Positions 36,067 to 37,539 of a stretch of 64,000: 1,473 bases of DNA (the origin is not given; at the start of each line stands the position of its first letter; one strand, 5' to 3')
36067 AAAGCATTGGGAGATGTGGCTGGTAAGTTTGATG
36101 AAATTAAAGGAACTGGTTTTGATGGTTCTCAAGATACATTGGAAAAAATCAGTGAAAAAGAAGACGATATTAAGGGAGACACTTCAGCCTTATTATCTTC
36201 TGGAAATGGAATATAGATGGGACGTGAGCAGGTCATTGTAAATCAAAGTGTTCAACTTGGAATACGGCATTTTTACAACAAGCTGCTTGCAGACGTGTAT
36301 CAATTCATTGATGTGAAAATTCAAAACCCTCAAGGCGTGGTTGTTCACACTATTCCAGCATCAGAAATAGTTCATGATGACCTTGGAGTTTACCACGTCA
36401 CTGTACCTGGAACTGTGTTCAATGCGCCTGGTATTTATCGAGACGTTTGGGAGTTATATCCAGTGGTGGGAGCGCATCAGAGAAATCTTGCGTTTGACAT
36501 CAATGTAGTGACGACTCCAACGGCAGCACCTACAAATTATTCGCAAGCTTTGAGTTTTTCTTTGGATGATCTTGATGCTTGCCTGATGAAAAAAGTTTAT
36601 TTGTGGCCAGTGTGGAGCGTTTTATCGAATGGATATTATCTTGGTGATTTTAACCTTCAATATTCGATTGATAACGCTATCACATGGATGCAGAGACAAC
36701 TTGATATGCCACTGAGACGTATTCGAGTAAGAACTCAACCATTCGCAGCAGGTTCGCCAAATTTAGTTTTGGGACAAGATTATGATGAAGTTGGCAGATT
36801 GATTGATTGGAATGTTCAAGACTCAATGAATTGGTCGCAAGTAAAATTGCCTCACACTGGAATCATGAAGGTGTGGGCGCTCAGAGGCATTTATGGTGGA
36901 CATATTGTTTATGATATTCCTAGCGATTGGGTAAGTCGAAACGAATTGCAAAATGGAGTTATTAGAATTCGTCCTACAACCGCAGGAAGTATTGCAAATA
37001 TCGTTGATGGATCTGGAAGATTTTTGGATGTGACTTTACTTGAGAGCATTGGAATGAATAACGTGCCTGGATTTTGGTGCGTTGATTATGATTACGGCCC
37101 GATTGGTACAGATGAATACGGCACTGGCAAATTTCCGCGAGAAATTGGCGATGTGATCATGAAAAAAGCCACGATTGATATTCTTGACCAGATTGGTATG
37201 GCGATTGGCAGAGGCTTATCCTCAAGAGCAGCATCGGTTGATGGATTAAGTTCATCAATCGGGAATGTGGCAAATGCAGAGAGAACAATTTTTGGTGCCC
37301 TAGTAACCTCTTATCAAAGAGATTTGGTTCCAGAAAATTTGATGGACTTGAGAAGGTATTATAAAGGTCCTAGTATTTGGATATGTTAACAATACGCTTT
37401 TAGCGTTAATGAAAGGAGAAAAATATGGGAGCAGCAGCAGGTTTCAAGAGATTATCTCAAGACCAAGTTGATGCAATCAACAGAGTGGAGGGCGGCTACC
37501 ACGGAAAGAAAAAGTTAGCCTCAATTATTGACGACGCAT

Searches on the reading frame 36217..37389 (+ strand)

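Call 81: search_protein_families(library=phrogs, proteins=[window:36217-37389:+], max_evalue=0.0001)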
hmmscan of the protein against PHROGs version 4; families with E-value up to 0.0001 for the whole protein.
window:36217-37389:+ (390 aa): 1 family
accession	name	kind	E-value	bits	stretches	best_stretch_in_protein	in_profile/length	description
phrog_772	-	tail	9.1e-23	82.1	1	138-387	63-302/305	tail fiber protein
